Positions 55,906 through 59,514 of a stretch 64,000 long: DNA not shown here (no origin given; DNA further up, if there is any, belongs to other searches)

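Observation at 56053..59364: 1103-aa T9SS cargo protein combining a lamin-tail domain, an OB-fold, an FN3-like domain and a duplicated HKD (PLD-superfamily) catalytic domain: candidate extracellular nuclease with unusual architecture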

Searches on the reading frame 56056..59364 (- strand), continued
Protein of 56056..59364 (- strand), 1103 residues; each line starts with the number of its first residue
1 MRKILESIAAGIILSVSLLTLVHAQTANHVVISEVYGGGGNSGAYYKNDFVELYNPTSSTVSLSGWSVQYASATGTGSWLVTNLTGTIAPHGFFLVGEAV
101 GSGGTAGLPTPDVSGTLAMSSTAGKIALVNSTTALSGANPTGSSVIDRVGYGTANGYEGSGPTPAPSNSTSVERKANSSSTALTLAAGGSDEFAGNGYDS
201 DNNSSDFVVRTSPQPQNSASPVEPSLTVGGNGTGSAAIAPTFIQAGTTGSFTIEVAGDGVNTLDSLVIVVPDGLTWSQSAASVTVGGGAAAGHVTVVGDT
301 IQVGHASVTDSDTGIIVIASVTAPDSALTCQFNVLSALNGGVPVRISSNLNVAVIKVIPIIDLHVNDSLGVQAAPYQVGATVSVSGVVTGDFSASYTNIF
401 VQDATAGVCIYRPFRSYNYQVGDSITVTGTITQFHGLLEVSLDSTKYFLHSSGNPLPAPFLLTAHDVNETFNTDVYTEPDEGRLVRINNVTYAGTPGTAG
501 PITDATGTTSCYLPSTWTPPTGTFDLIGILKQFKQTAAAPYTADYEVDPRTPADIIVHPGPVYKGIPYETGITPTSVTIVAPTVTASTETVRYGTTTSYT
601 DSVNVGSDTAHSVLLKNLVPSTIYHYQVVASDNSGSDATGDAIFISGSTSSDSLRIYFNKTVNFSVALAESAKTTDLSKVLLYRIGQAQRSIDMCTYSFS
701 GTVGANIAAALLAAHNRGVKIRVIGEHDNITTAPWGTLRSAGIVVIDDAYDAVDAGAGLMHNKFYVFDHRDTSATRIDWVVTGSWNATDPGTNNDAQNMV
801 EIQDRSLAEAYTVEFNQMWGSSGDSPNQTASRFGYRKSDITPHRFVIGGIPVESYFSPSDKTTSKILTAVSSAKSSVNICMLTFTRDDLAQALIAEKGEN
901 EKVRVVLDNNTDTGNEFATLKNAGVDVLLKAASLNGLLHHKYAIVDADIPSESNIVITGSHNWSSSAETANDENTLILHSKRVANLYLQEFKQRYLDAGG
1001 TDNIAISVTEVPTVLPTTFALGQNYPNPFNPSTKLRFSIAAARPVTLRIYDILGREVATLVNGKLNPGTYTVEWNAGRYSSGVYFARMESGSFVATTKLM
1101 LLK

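Call 7: find_homologous_proteins(query=window:56056-59364:-)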
Query window:56056-59364:- (1103 aa): 2855 proteins with E <= 0.001 among 8000 candidates; the best 120 are listed.
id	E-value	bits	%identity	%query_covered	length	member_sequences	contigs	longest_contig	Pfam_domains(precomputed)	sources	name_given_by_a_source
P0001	0.0e+0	2429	100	100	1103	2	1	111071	PF00932.26,PF18962.8,PF13091.13,PF16656.12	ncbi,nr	ncbi:MAG TPA: phospholipase D-like domain-containing protein [Bacteroidota bacterium]|nr:phospholipa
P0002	0.0e+0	1821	73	100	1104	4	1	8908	PF00932.26,PF18962.8,PF13091.13,PF18942.6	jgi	-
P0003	0.0e+0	1767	72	100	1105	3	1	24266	PF00932.26,PF18962.8,PF13091.13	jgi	-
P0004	0.0e+0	1739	70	100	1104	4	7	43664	PF00932.26,PF18962.8,PF13091.13,PF18942.6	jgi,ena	-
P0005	0.0e+0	1648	67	100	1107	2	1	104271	PF00932.26,PF18962.8,PF13091.13,PF18942.6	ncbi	ncbi:MAG: phospholipase D-like domain-containing protein [Bacteroidota bacterium]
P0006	0.0e+0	1642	67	99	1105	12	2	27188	PF00932.26,PF18962.8,PF13091.13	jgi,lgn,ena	-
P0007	0.0e+0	1639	67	98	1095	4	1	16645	PF00932.26,PF18962.8,PF13091.13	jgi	jgi:phosphatidylserine/phosphatidylglycerophosphate/cardiolipin synthase-like enzyme/DNA/RNA endonuc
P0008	0.0e+0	1612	66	100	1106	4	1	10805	PF00932.26,PF18962.8,PF13091.13,PF18942.6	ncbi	-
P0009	0.0e+0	1604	66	100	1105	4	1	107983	PF00932.26,PF18962.8,PF13091.13,PF18942.6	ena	-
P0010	0.0e+0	1591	65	100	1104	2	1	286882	PF00932.26,PF18962.8,PF13091.13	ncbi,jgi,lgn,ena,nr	ncbi:MAG TPA: phospholipase D-like domain-containing protein [Bacteroidota bacterium]|nr:phospholipa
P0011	0.0e+0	1468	61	100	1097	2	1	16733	PF00932.26,PF18962.8,PF13091.13,PF18942.6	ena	-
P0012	0.0e+0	1459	61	100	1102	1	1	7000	PF00932.26,PF18962.8,PF13091.13,PF16656.12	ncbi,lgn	ncbi:MAG: phospholipase D-like domain-containing protein [Bacteroidota bacterium]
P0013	0.0e+0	1448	61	100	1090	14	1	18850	PF18962.8,PF13091.13,PF18942.6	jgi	jgi:phosphatidylserine/phosphatidylglycerophosphate/cardiolipin synthase-like enzyme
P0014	0.0e+0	1377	59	100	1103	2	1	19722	PF00932.26,PF18962.8,PF13091.13,PF18942.6,PF00041.28,PF16656.12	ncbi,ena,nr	ncbi:MAG TPA: phospholipase D-like domain-containing protein [Bacteroidota bacterium]|nr:phospholipa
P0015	0.0e+0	1353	57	100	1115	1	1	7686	PF00932.26,PF18962.8,PF13091.13,PF18942.6,PF16656.12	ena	-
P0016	0.0e+0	1346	58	100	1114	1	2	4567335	PF00932.26,PF18962.8,PF13091.13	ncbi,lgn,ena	ncbi:MAG TPA: phospholipase D-like domain-containing protein [Candidatus Kryptonia bacterium]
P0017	0.0e+0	1342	57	99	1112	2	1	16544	PF00932.26,PF18962.8,PF13091.13,PF18942.6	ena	-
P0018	0.0e+0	1338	58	99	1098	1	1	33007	PF00932.26,PF18962.8,PF13091.13,PF16656.12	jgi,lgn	jgi:phosphatidylserine/phosphatidylglycerophosphate/cardiolipin synthase-like enzyme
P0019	0.0e+0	1328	57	100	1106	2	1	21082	PF00932.26,PF18962.8,PF13091.13,PF16656.12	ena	-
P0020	0.0e+0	1325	58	98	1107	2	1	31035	PF00932.26,PF18962.8,PF13091.13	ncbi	-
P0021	0.0e+0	1324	57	99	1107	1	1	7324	PF00932.26,PF18962.8,PF13091.13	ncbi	-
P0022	0.0e+0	1323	58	100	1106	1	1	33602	PF00932.26,PF18962.8,PF13091.13,PF16656.12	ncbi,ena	-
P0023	0.0e+0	1303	57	99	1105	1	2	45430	PF00932.26,PF18962.8,PF13091.13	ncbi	-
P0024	0.0e+0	1295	57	98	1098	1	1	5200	PF00932.26,PF18962.8,PF13091.13,PF16656.12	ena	-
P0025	0.0e+0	1295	57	98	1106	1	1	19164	PF00932.26,PF18962.8,PF13091.13,PF16656.12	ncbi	-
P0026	0.0e+0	1291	56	100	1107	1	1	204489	PF00932.26,PF18962.8,PF13091.13,PF16656.12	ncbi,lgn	-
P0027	0.0e+0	1287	56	100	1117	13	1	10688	PF00932.26,PF18962.8,PF13091.13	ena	-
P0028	0.0e+0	1274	56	99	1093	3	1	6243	PF18962.8,PF13091.13,PF18942.6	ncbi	ncbi:MAG: phospholipase D-like domain-containing protein [Bacteroidota bacterium]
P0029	0.0e+0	1271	55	99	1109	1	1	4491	PF00932.26,PF18962.8,PF13091.13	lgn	-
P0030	0.0e+0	1269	56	99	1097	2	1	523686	PF00932.26,PF18962.8,PF13091.13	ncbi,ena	-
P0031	0.0e+0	1253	54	100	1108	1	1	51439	PF00932.26,PF18962.8,PF13091.13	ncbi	-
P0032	0.0e+0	1243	53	100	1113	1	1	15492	PF00932.26,PF18962.8,PF13091.13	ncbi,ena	-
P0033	0.0e+0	1212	54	98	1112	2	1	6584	PF00932.26,PF18962.8,PF13091.13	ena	-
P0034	0.0e+0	1208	52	99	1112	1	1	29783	PF00932.26,PF18962.8,PF13091.13,PF16656.12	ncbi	-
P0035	0.0e+0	1192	65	75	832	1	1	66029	PF18962.8,PF13091.13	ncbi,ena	-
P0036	0.0e+0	1183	53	98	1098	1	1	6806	PF00932.26,PF18962.8,PF13091.13,PF16656.12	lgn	-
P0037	0.0e+0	1171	53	98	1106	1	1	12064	PF00932.26,PF18962.8,PF13091.13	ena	-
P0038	0.0e+0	1160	51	98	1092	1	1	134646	PF00932.26,PF18962.8,PF13091.13,PF16656.12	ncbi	ncbi:MAG: phospholipase D-like domain-containing protein [bacterium]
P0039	0.0e+0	1155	52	98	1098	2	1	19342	PF00932.26,PF18962.8,PF13091.13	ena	-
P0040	0.0e+0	1152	51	98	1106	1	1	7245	PF00932.26,PF18962.8,PF13091.13,PF16656.12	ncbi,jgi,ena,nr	ncbi:MAG TPA: phospholipase D-like domain-containing protein [Ignavibacteriaceae bacterium]|nr:phosp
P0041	0.0e+0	1151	62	77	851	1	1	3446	PF18962.8,PF13091.13,PF16656.12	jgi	jgi:phosphatidylserine/phosphatidylglycerophosphate/cardiolipin synthase-like enzyme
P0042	0.0e+0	1143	53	99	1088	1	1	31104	PF18962.8,PF13091.13,PF18942.6,PF16656.12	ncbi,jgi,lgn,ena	-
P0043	0.0e+0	1143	51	100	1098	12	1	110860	PF00932.26,PF18962.8,PF13091.13,PF16656.12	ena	-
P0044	0.0e+0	1140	52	99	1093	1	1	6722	PF00932.26,PF18962.8,PF13091.13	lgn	-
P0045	0.0e+0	1138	51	98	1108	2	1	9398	PF00932.26,PF18962.8,PF13091.13,PF16656.12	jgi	jgi:phosphatidylserine/phosphatidylglycerophosphate/cardiolipin synthase-like enzyme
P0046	0.0e+0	1126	51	98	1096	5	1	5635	PF00932.26,PF18962.8,PF13091.13,PF16656.12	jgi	-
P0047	0.0e+0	1122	56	84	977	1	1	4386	PF00932.26,PF13091.13,PF18942.6,PF16656.12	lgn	-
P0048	0.0e+0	1113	56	82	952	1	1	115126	PF00932.26,PF13091.13,PF16656.12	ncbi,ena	-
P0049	0.0e+0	1111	50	99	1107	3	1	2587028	PF00932.26,PF18962.8,PF13091.13,PF16656.12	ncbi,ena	-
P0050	0.0e+0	1101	49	100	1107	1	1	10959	PF00932.26,PF18962.8,PF13091.13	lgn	-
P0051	0.0e+0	1085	50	97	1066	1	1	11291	PF18962.8,PF13091.13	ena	-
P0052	0.0e+0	1080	50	98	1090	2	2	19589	PF00932.26,PF18962.8,PF13091.13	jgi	-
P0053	0.0e+0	1025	48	99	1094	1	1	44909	PF00932.26,PF18962.8,PF13091.13,PF18942.6,PF16656.12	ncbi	-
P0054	0.0e+0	1025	49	98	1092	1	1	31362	PF18962.8,PF13091.13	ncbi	-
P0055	8.4e-288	976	47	100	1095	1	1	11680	PF00932.26,PF18962.8,PF13091.13,PF16656.12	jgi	jgi:phosphatidylserine/phosphatidylglycerophosphate/cardiolipin synthase-like enzyme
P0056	2.3e-281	954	47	99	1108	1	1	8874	PF00932.26,PF18962.8,PF13091.13,PF18942.6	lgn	-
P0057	5.3e-281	953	46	99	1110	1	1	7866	PF00932.26,PF18962.8,PF13091.13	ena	-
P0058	1.2e-273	929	46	99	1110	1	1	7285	PF00932.26,PF18962.8,PF13091.13,PF18942.6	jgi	-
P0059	4.1e-273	927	46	97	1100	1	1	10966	PF00932.26,PF18962.8,PF13091.13,PF16656.12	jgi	jgi:phosphatidylserine/phosphatidylglycerophosphate/cardiolipin synthase-like enzyme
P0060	1.9e-270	918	44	100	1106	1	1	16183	PF00932.26,PF18962.8,PF13091.13,PF16656.12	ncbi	-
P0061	1.2e-269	916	45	98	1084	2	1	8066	PF00932.26,PF18962.8,PF13091.13,PF16656.12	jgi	jgi:phosphatidylserine/phosphatidylglycerophosphate/cardiolipin synthase-like enzyme/predicted extra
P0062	2.1e-269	915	47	98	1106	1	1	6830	PF00932.26,PF18962.8,PF13091.13,PF16656.12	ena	-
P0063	1.2e-268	912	58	71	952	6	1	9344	PF00932.26,PF13091.13,PF16656.12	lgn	-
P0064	9.6e-268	909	45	98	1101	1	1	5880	PF00932.26,PF18962.8,PF13091.13,PF16656.12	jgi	-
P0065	2.2e-266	905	45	99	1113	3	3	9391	PF00932.26,PF18962.8,PF13091.13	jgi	jgi:phosphatidylserine/phosphatidylglycerophosphate/cardiolipin synthase-like enzyme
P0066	9.4e-266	903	45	98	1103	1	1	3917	PF00932.26,PF18962.8,PF13091.13,PF16656.12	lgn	-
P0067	1.5e-265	902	45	98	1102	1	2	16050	PF00932.26,PF18962.8,PF13091.13,PF16656.12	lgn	-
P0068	7.3e-265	900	46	97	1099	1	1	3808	PF00932.26,PF18962.8,PF13091.13,PF16656.12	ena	-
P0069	3.5e-263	894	45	99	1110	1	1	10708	PF00932.26,PF18962.8,PF13091.13,PF00041.28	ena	-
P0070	1.9e-262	892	45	100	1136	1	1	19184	PF00932.26,PF13091.13,PF18942.6,PF00041.28,PF16656.12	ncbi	-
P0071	1.1e-261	889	45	98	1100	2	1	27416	PF00932.26,PF18962.8,PF13091.13,PF13860.13,PF16656.12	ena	-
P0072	2.1e-261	888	44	98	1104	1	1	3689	PF00932.26,PF18962.8,PF13091.13,PF16656.12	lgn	-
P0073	7.3e-261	887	45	99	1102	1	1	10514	PF00932.26,PF18962.8,PF13091.13,PF16656.12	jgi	jgi:phosphatidylserine/phosphatidylglycerophosphate/cardiolipin synthase-like enzyme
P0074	1.9e-258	879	45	97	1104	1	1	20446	PF00932.26,PF18962.8,PF13091.13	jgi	jgi:phosphatidylserine/phosphatidylglycerophosphate/cardiolipin synthase-like enzyme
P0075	2.3e-258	878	44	98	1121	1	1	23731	PF00932.26,PF18962.8,PF13091.13,PF00041.28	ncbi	-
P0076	1.6e-256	872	45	98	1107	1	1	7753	PF00932.26,PF18962.8,PF13091.13,PF18942.6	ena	-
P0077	1.8e-255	869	44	99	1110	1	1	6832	PF00932.26,PF18962.8,PF13091.13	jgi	jgi:phosphatidylserine/phosphatidylglycerophosphate/cardiolipin synthase-like enzyme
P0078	3.7e-253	861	44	99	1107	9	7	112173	PF00932.26,PF13091.13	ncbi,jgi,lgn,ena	-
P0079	2.3e-252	858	43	99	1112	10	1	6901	PF00932.26,PF18962.8,PF13091.13,PF18942.6,PF13860.13,PF16656.12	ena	-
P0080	4.8e-252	857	44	98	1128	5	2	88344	PF00932.26,PF13091.13,PF13860.13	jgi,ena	-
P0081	3.6e-250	851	45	98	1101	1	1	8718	PF00932.26,PF18962.8,PF13091.13,PF18942.6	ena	-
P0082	1.1e-249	850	44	98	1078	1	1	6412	PF00932.26,PF13091.13,PF18942.6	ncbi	-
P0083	2.0e-249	849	43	100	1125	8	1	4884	PF00932.26,PF18962.8,PF13091.13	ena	-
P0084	9.6e-249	846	60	64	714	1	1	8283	PF00932.26,PF18942.6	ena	-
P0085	1.0e-248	846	43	99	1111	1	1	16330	PF00932.26,PF18962.8,PF13091.13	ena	-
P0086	2.7e-248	845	44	97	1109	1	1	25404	PF00932.26,PF18962.8,PF13091.13,PF18942.6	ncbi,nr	ncbi:MAG: phospholipase D-like domain-containing protein [Ignavibacteriales bacterium]|nr:phospholip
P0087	6.0e-248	844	43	99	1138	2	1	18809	PF00932.26,PF18962.8,PF13091.13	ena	-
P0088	9.6e-248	843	43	100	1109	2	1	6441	PF00932.26,PF18962.8,PF13091.13,PF18942.6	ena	-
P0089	1.4e-247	843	43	100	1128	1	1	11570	PF00932.26,PF18962.8,PF13091.13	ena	-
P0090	1.6e-247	842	44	98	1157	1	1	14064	PF00932.26,PF18962.8,PF13091.13,PF18942.6,PF13860.13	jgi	jgi:phosphatidylserine/phosphatidylglycerophosphate/cardiolipin synthase-like enzyme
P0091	2.4e-247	842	43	100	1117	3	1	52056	PF00932.26,PF18962.8,PF13091.13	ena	-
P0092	4.2e-246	838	43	100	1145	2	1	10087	PF00932.26,PF18962.8,PF13091.13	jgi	-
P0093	1.1e-245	836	42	100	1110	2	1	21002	PF00932.26,PF18962.8,PF13091.13,PF18942.6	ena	-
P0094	5.4e-245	834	43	98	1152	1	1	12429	PF00932.26,PF13091.13,PF18942.6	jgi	jgi:phosphatidylserine/phosphatidylglycerophosphate/cardiolipin synthase-like enzyme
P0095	4.2e-244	831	43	100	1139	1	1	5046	PF00932.26,PF13091.13,PF18942.6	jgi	jgi:phosphatidylserine/phosphatidylglycerophosphate/cardiolipin synthase-like enzyme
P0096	4.6e-244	831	42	98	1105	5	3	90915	PF00932.26,PF18962.8,PF13091.13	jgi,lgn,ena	jgi:phosphatidylserine/phosphatidylglycerophosphate/cardiolipin synthase-like enzyme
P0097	7.3e-244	830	44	98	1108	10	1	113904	PF00932.26,PF13091.13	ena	-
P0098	2.8e-243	828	44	99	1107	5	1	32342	PF00932.26,PF18962.8,PF13091.13,PF16656.12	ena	-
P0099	3.4e-243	828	44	99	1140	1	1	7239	PF00932.26,PF18962.8,PF13091.13,PF18942.6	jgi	jgi:phosphatidylserine/phosphatidylglycerophosphate/cardiolipin synthase-like enzyme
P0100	3.3e-242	825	42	98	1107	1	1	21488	PF00932.26,PF18962.8,PF13091.13,PF18942.6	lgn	-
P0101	8.2e-242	824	42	100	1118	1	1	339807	PF00932.26,PF18962.8,PF13091.13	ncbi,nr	ncbi:MAG: phospholipase D-like domain-containing protein [Ignavibacteriales bacterium]|nr:phospholip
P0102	1.6e-240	819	42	66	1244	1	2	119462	PF00932.26,PF18962.8,PF13091.13,PF18942.6,PF16656.12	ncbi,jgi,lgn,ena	-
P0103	2.6e-240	819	42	100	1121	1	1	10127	PF00932.26,PF18962.8,PF13091.13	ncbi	-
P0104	1.5e-239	816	42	98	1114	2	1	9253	PF00932.26,PF18962.8,PF13091.13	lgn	-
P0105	1.6e-239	816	45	90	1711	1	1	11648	PF22073.3,PF15780.12,PF07610.18,PF00932.26,PF18962.8,PF13091.13,PF22067.3,PF24507.2,PF12371.15,PF22544.3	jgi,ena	-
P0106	2.5e-239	815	42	100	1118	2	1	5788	PF00932.26,PF18962.8,PF13091.13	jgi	jgi:phosphatidylserine/phosphatidylglycerophosphate/cardiolipin synthase-like enzyme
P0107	8.0e-238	810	43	100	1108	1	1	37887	PF00932.26,PF13091.13,PF18942.6,PF16656.12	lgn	-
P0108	1.6e-237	809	42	66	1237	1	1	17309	PF13205.13,PF00932.26,PF18962.8,PF13091.13,PF18942.6,PF16656.12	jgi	-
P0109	2.3e-237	809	42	100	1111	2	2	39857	PF00932.26,PF18962.8,PF13091.13,PF18942.6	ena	-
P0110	1.2e-236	806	45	92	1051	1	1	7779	PF00932.26,PF13091.13,PF18942.6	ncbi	-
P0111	4.4e-235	801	39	66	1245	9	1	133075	PF00932.26,PF18962.8,PF13091.13,PF18942.6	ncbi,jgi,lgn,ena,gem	ncbi:MAG: phospholipase D-like domain-containing protein [Bacteroidota bacterium]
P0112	9.8e-235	800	40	66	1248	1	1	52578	PF13205.13,PF00932.26,PF18962.8,PF13091.13,PF18942.6,PF16656.12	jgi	jgi:phosphatidylserine/phosphatidylglycerophosphate/cardiolipin synthase-like enzyme/predicted extra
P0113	9.9e-235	800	43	99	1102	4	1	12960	PF00932.26,PF18962.8,PF13091.13,PF18942.6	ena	-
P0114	2.9e-232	792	42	66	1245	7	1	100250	PF13205.13,PF00932.26,PF18962.8,PF13091.13,PF18942.6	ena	-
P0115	2.7e-231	789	40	66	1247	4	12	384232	PF13205.13,PF00932.26,PF18962.8,PF13091.13,PF18942.6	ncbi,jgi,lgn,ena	jgi:phosphatidylserine/phosphatidylglycerophosphate/cardiolipin synthase-like enzyme/predicted extra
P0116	3.4e-231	788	42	66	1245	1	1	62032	PF13205.13,PF00932.26,PF18962.8,PF13091.13,PF18942.6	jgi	jgi:phosphatidylserine/phosphatidylglycerophosphate/cardiolipin synthase-like enzyme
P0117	3.8e-231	788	39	66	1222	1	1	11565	PF00932.26,PF18962.8,PF13091.13,PF18942.6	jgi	jgi:phosphatidylserine/phosphatidylglycerophosphate/cardiolipin synthase-like enzyme/DNA/RNA endonuc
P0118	2.0e-229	782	41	66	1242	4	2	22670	PF00932.26,PF18962.8,PF13091.13,PF18942.6,PF00041.28,PF16656.12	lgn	-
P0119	2.4e-229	782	39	66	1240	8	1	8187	PF13205.13,PF00932.26,PF18962.8,PF13091.13,PF18942.6,PF16656.12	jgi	-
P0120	9.0e-229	780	42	98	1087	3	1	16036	PF00932.26,PF18962.8,PF13091.13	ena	-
